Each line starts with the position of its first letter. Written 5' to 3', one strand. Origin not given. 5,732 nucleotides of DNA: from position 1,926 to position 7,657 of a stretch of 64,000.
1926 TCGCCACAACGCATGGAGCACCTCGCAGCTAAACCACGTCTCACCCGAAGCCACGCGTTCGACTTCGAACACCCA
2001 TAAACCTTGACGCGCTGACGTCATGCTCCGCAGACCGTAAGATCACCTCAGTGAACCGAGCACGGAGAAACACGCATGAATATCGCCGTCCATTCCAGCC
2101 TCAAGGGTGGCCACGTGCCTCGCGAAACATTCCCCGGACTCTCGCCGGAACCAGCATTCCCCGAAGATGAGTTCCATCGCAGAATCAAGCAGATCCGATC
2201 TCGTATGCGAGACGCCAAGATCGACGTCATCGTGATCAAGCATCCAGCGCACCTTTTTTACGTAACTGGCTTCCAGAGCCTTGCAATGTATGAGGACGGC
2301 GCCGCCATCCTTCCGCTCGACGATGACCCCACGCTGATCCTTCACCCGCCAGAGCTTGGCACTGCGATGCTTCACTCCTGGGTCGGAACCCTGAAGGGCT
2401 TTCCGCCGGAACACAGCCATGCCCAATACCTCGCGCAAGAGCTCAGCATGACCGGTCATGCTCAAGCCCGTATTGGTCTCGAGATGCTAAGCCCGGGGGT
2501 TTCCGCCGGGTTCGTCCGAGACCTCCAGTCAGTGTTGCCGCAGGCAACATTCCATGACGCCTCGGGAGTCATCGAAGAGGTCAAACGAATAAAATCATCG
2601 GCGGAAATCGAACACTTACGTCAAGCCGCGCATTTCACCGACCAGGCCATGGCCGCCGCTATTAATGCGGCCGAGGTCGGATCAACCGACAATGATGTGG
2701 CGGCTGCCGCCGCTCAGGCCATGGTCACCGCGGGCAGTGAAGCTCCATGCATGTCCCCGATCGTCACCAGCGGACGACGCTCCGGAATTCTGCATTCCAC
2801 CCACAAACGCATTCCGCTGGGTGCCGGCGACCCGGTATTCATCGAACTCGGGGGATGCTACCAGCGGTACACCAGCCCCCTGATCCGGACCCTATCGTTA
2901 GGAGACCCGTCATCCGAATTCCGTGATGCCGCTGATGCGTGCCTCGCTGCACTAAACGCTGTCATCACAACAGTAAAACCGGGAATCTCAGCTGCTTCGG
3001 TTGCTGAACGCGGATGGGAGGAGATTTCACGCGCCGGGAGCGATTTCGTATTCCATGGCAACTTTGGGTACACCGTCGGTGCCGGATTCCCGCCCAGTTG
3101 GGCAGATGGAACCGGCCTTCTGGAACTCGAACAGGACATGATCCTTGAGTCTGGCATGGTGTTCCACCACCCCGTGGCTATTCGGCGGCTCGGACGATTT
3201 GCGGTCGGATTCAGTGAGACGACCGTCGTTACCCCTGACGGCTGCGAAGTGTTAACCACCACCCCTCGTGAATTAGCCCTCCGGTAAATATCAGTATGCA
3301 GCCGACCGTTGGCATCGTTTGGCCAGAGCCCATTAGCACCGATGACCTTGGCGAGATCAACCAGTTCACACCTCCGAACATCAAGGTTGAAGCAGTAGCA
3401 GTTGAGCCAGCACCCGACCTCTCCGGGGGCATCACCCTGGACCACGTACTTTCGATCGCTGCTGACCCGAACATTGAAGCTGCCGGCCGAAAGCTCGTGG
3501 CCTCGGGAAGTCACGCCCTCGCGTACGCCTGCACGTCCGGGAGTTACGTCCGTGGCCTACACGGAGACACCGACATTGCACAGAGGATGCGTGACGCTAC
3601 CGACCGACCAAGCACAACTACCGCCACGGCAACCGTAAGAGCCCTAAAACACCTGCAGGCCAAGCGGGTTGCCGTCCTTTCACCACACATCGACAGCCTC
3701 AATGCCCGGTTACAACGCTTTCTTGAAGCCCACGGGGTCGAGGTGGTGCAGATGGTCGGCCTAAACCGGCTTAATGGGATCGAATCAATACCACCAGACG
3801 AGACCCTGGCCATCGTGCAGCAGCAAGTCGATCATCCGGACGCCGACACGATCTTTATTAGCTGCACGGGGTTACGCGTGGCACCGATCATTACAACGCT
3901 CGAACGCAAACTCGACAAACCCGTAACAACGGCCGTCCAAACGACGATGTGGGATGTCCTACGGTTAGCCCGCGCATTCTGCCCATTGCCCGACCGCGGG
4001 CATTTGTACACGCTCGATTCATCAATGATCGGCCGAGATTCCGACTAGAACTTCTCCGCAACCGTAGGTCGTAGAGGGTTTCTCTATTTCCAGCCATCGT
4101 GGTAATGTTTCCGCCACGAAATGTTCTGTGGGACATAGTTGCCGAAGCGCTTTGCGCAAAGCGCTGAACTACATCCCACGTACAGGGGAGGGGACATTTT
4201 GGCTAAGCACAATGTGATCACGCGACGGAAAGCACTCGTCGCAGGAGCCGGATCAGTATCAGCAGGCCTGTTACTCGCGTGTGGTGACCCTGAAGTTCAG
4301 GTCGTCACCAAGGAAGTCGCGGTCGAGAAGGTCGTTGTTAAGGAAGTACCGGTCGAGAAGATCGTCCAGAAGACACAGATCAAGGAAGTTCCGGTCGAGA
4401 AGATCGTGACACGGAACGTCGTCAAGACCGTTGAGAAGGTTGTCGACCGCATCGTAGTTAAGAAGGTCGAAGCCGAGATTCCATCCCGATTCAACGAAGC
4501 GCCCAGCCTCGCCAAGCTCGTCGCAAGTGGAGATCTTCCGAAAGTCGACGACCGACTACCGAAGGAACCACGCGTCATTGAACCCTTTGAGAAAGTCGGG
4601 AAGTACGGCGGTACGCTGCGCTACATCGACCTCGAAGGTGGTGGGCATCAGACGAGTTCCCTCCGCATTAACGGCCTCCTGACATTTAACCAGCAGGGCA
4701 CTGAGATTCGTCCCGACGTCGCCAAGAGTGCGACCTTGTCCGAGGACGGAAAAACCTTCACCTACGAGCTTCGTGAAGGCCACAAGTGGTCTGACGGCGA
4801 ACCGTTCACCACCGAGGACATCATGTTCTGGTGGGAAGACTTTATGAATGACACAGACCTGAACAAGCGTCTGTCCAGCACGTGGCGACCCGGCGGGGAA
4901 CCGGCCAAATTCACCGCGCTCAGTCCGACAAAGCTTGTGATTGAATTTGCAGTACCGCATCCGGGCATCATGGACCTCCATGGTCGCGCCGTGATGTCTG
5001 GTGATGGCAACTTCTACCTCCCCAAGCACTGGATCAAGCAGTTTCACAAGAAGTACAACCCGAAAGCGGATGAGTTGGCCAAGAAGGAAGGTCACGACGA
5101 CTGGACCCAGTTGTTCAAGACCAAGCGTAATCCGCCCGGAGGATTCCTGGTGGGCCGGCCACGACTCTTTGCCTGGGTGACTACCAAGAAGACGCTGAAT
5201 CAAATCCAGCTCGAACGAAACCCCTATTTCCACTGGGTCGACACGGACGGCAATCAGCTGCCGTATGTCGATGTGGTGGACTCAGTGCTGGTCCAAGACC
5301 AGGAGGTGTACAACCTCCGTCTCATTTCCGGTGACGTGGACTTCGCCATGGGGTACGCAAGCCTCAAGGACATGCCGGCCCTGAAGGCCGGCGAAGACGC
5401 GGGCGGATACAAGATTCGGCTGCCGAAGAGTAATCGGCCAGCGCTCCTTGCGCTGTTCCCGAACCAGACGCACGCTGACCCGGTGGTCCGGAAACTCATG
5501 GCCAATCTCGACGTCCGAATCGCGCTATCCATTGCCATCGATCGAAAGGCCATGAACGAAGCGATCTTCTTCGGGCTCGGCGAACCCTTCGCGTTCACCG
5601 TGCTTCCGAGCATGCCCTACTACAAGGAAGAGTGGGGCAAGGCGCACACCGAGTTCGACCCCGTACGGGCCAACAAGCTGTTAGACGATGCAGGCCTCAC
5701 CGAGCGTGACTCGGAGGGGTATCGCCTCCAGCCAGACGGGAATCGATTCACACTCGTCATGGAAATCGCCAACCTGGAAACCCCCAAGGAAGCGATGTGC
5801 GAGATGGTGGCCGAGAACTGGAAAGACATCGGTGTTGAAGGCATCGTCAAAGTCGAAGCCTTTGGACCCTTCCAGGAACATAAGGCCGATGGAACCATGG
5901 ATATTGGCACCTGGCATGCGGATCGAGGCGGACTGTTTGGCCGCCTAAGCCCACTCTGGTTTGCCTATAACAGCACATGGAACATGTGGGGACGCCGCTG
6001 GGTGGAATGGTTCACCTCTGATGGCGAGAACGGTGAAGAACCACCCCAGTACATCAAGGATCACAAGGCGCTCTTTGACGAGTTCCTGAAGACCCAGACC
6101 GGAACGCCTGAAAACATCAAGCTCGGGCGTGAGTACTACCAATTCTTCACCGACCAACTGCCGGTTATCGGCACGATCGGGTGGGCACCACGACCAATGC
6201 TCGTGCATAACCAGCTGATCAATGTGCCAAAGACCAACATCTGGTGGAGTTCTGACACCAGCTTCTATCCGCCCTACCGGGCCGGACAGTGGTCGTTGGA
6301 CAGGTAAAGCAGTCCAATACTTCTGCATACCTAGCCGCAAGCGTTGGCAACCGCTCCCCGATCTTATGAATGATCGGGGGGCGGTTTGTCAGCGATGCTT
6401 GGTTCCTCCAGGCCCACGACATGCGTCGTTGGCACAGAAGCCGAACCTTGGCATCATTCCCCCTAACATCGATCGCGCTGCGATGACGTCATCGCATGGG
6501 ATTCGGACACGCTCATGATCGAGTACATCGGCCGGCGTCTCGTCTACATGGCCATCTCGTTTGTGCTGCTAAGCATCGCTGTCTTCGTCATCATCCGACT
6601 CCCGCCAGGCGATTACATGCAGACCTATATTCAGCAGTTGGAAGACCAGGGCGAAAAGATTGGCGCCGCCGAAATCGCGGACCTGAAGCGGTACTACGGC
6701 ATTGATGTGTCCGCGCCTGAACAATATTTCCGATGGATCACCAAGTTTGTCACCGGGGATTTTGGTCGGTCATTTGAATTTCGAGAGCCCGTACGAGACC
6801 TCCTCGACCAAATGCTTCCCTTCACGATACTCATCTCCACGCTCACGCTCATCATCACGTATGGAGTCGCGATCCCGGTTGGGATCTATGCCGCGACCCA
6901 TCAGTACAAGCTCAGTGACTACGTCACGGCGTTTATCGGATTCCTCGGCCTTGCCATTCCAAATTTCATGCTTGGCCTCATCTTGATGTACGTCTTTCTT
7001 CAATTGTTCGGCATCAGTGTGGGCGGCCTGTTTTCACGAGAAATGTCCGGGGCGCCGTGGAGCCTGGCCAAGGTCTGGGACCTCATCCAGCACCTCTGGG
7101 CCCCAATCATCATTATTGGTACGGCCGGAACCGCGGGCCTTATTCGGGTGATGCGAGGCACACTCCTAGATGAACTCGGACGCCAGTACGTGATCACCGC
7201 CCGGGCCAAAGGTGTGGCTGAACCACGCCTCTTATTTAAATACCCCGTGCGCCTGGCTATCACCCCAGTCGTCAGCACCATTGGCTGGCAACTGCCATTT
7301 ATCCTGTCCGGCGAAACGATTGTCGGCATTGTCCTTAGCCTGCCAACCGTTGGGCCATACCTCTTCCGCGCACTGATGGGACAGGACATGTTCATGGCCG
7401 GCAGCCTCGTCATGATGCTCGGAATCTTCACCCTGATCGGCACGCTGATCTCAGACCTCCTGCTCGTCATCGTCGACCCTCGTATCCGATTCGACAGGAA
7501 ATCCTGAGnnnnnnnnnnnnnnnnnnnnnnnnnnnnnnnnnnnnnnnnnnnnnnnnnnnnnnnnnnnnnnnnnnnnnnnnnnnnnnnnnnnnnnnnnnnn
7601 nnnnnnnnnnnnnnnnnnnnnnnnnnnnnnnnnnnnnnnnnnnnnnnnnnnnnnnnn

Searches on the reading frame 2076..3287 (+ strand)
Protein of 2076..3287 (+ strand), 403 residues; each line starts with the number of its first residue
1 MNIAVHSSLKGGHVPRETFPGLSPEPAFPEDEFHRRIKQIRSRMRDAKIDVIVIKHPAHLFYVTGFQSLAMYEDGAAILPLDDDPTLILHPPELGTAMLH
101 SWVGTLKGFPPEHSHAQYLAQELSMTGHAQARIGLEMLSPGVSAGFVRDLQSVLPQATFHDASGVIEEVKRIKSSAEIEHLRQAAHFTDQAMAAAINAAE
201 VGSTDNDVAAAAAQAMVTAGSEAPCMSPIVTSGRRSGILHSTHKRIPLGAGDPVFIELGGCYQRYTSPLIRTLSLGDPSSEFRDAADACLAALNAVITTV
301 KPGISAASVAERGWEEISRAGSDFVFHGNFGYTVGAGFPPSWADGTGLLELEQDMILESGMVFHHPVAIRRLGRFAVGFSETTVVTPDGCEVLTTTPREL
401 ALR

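Call 8: search_protein_families(library=pfam, proteins=[window:2076-3287:+], max_evalue=0.001)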
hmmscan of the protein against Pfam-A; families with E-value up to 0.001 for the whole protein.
window:2076-3287:+ (403 aa): 2 families
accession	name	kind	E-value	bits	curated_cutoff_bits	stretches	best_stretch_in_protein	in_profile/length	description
PF00557.29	Peptidase_M24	-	3.7e-34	118.8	23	1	179-386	1-207/208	Metallopeptidase family M24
PF01321.24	Creatinase_N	-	2.7e-17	63.9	22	1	36-169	1-125/128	Creatinase/Prolidase N-terminal domain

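Call 64: search_protein_families(library=ncbifam, proteins=[window:2076-3287:+], max_evalue=0.001)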
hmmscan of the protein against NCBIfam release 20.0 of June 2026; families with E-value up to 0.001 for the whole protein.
window:2076-3287:+ (403 aa): 12 families
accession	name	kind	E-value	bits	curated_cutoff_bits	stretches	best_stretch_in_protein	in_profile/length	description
NF038259.1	ectoine_DoeA_2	exception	9.9e-70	235.2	575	1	27-401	8-384/386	ectoine hydrolase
TIGR02993.1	ectoine_eutD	equivalog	6.8e-48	163.7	613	1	27-401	5-388/391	ectoine hydrolase DoeA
NF040821.1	dipep_PepQ_Arch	equivalog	7.2e-31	107.4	630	1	36-400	2-345/346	Xaa-Pro dipeptidase PepQ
NF007310.0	PRK09795.1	equivalog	5.1e-19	68.3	393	1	163-401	118-356/361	aminopeptidase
NF008131.0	PRK10879.1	equivalog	6e-16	58.2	465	1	154-311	155-313/438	Xaa-Pro aminopeptidase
NF011174.0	PRK14576.1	subfamily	1.6e-15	56.9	487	1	142-395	147-396/405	putative endopeptidase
NF011173.0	PRK14575.1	equivalog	1.7e-14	53.6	850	1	142-400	148-402/406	putative peptidase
NF011720.0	PRK15173.1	subfamily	1.2e-12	47.5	420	1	142-399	85-338/343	peptidase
NF008970.0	PRK12318.1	equivalog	6.9e-08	32.1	267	1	172-338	43-215/291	methionyl aminopeptidase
NF010133.0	PRK13607.1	equivalog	1.1e-07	31.1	339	1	165-310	154-298/443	Xaa-Pro dipeptidase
NF043017.1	DimsulpropLyDddP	equivalog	1.9e-05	23.6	600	1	159-400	192-440/443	dimethylsulfonioproprionate lyase DddP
TIGR00500.1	met_pdase_I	equivalog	3.8e-05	23.3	171.35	1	172-338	3-173/247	type I methionyl aminopeptidase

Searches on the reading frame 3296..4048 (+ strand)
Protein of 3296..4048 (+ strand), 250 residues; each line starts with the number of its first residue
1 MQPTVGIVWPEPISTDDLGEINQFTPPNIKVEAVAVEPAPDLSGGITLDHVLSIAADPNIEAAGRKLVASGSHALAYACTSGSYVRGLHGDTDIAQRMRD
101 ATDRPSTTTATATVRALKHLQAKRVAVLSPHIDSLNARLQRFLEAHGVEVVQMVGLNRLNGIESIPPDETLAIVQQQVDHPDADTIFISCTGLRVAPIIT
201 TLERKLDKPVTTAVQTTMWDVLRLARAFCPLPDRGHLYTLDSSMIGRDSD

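Call 59: search_protein_families(library=pfam, proteins=[window:3296-4048:+], max_evalue=0.01)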
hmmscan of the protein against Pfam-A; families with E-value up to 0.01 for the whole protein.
window:3296-4048:+ (250 aa): 3 families
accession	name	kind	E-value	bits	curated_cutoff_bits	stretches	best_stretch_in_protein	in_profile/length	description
PF17645.6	Amdase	-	4.5e-35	121.8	25.9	1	59-226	46-216/228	Arylmalonate decarboxylase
PF01177.27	Asp_Glu_race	-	1.8e-08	34.8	31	1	92-219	79-209/211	Asp/Glu/Hydantoin racemase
PF01094.35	ANF_receptor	-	0.0069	15.9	25.4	1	105-200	101-195/353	Receptor family ligand binding region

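Call 64: search_protein_families(library=ncbifam, proteins=[window:3296-4048:+], max_evalue=0.001)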
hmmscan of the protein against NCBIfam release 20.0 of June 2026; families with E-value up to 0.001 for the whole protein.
window:3296-4048:+ (250 aa): 2 families
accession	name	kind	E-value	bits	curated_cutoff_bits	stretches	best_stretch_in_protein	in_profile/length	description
NF052327.1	arylmal_decarb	equivalog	1.3e-33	116.5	225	1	60-235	49-227/231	arylmalonate decarboxylase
TIGR02990.1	ectoine_eutA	equivalog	3.5e-28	98.7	318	1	60-240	60-239/239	ectoine utilization protein EutA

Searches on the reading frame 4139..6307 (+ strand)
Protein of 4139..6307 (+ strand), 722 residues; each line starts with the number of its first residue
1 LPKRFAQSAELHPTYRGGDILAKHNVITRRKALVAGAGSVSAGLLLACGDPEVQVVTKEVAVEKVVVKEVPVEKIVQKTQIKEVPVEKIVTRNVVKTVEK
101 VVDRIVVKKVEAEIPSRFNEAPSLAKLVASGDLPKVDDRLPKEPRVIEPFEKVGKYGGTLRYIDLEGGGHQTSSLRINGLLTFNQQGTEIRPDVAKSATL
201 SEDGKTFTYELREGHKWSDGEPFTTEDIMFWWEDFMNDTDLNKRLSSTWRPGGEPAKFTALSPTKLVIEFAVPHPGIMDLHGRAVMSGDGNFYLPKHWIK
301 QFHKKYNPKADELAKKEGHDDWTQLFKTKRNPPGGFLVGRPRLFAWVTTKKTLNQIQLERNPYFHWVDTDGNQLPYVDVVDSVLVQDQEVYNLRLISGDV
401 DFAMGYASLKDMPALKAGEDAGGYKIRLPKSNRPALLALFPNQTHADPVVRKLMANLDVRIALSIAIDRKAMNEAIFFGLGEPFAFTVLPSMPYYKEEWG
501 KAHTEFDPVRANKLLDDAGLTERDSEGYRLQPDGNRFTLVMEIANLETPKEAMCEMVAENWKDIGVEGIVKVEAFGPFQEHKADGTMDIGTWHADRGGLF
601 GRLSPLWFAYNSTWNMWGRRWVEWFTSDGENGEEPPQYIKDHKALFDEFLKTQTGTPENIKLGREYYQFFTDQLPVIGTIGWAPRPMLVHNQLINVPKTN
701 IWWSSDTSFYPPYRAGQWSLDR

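Call 7: search_protein_families(library=pfam, proteins=[window:4139-6307:+], max_evalue=0.001)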
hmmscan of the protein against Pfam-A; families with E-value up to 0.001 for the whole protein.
window:4139-6307:+ (722 aa): 1 family
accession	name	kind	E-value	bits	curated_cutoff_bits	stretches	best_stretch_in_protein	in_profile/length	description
PF00496.27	SBP_bac_5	-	1.4e-55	189.4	32.4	1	189-592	1-344/368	Bacterial extracellular solute-binding proteins, family 5 Middle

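Call 64: search_protein_families(library=ncbifam, proteins=[window:4139-6307:+], max_evalue=0.001)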
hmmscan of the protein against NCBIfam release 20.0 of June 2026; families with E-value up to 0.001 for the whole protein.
window:4139-6307:+ (722 aa): 9 families
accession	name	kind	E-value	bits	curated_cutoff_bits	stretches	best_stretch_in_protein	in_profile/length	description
TIGR02294.1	nickel_nikA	equivalog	1.2e-26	93.3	393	2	356-589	179-395/501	nickel ABC transporter substrate-binding protein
NF045467.1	Opp4A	equivalog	1.9e-25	89.2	650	2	452-593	312-456/556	oligopeptide ABC transporter substrate-binding protein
NF043070.1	DppA_dipep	equivalog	1.3e-17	63.6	1005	2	449-586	299-425/535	dipeptide ABC transporter periplasmic-binding protein DppA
TIGR04028.1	SBP_KPN_01854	hypoth_equivalog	4.9e-17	61.7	468.5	1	452-570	265-379/509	TIGR04028 family ABC transporter substrate-binding protein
NF047575.1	opine_bind_CntA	exception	1.8e-15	56.5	800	2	368-573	213-412/535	staphylopine-dependent metal ABC transporter substrate-binding lipoprotein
NF011942.0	PRK15413.1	equivalog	7e-09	34.9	594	1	449-521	275-344/512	glutathione ABC transporter substrate-binding protein GsiB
NF011684.0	PRK15104.1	equivalog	7.3e-08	31.5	947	1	177-236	70-127/543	oligopeptide ABC transporter substrate-binding protein OppA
NF045468.1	Opp5A_nikA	equivalog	6.5e-07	28.2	600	1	382-566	195-361/488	nickel ABC transporter substrate-binding protein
NF007287.0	PRK09755.1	equivalog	1.5e-05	24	1098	1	178-234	65-120/535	ABC transporter substrate-binding protein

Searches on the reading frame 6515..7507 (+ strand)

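Call 7: search_protein_families(library=pfam, proteins=[window:6515-7507:+], max_evalue=0.001)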
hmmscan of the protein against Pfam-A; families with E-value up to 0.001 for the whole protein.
window:6515-7507:+ (330 aa): 2 families
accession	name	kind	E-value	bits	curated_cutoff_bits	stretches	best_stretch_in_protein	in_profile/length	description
PF00528.27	BPD_transp_1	-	4e-27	95.6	26.4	1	119-325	1-183/184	Binding-protein-dependent transport system inner membrane component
PF19300.4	BPD_transp_1_N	-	4.3e-06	27.3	23.8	1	1-105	1-111/114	Binding-prot-dependent transport system membrane comp, N-term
